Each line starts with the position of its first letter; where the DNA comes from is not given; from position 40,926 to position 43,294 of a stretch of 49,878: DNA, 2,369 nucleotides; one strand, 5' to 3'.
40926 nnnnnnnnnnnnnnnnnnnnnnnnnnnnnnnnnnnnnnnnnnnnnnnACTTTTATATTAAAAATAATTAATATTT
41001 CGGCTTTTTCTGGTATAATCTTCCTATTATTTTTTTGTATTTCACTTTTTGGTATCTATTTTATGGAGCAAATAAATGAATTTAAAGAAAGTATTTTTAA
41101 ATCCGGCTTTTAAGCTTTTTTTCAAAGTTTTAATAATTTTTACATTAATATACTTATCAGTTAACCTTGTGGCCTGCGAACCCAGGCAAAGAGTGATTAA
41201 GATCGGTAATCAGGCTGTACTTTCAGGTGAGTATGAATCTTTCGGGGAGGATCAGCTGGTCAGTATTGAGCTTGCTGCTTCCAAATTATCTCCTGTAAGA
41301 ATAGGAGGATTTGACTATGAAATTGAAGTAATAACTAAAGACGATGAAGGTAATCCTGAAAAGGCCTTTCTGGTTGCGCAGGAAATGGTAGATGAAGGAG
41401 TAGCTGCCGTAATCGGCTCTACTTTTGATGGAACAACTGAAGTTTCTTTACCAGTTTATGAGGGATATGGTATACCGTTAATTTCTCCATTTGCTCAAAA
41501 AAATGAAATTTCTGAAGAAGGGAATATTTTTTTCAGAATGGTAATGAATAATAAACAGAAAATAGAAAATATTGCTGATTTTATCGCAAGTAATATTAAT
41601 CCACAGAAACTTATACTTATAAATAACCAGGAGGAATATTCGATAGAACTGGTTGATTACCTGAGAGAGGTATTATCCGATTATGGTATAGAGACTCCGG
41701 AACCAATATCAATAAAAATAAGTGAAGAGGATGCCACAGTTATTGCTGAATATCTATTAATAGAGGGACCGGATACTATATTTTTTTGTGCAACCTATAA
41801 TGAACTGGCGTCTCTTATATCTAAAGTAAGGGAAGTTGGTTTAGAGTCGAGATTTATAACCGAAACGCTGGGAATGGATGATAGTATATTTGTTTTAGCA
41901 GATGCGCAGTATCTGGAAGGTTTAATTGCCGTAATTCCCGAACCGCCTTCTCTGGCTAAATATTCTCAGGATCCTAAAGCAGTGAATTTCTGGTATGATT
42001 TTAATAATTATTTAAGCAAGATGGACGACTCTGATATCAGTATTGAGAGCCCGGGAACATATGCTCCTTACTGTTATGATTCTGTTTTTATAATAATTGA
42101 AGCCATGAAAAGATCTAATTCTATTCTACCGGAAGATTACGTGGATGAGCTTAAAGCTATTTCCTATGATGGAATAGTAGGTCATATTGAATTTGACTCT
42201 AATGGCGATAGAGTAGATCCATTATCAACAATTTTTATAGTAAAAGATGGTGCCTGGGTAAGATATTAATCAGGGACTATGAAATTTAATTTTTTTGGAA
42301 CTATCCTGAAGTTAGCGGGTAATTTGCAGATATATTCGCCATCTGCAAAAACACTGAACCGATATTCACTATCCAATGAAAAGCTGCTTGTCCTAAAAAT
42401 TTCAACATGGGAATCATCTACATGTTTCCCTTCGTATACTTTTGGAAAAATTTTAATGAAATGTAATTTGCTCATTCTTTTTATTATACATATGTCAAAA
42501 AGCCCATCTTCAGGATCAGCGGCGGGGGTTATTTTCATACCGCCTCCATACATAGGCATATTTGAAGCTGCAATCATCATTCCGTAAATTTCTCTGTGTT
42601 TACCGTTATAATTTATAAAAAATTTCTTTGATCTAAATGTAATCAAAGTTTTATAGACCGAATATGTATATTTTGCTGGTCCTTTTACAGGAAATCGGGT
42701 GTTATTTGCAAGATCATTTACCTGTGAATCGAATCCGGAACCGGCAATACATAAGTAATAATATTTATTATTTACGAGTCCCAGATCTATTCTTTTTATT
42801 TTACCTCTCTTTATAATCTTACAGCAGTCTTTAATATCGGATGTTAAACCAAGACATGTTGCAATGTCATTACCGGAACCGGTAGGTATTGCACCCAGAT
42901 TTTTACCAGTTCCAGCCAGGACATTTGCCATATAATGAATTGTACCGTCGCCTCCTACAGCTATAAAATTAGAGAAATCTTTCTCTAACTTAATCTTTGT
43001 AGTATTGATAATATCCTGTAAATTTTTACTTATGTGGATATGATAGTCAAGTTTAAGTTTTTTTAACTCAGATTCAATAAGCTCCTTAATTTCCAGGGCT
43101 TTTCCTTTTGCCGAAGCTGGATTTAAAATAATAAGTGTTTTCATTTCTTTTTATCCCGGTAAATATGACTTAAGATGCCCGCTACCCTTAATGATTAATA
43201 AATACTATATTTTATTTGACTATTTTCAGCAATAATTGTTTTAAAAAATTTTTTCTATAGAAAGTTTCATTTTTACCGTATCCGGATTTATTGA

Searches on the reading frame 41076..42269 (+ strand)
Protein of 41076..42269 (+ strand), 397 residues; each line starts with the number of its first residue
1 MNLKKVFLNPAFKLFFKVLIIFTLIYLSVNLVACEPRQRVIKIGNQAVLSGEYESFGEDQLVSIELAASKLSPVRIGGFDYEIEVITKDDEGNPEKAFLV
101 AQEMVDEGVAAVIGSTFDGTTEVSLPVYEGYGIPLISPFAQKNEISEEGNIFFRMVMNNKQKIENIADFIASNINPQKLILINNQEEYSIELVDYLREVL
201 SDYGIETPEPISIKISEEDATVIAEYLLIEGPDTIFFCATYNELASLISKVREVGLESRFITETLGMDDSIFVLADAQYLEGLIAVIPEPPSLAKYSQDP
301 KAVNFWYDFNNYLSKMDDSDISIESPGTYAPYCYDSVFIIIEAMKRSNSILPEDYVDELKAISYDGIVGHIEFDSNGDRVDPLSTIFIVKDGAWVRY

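Call 81: search_protein_families(library=pfam, proteins=[window:41076-42269:+], max_evalue=0.00001)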
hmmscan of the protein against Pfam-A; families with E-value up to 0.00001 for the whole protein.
window:41076-42269:+ (397 aa): 2 families
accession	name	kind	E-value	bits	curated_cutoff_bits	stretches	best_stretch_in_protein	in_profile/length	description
PF13458.12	Peripla_BP_6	-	5.9e-37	128.5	31.7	1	41-382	2-331/343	Periplasmic binding protein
PF01094.35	ANF_receptor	-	1.2e-21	77.6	25.4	1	79-387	21-348/353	Receptor family ligand binding region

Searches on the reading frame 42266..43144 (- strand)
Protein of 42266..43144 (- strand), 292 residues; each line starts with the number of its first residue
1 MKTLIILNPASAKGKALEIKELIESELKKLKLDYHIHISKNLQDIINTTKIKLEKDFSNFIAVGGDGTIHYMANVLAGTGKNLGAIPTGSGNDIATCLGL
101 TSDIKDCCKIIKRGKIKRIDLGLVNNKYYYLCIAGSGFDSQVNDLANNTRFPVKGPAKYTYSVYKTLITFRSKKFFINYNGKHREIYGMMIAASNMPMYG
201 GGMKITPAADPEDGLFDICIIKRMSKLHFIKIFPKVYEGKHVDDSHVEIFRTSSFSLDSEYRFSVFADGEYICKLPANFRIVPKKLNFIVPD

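Call 81: search_protein_families(library=pfam, proteins=[window:42266-43144:-], max_evalue=0.00001)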
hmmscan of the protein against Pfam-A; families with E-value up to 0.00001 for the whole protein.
window:42266-43144:- (292 aa): 2 families
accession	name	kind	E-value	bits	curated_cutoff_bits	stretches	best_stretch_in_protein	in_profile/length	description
PF19279.4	YegS_C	-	6.2e-41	140.2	27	1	135-289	4-157/158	YegS C-terminal NAD kinase beta sandwich-like domain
PF00781.29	DAGK_cat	-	7.5e-24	84.1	23.6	1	3-123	2-124/125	Diacylglycerol kinase catalytic domain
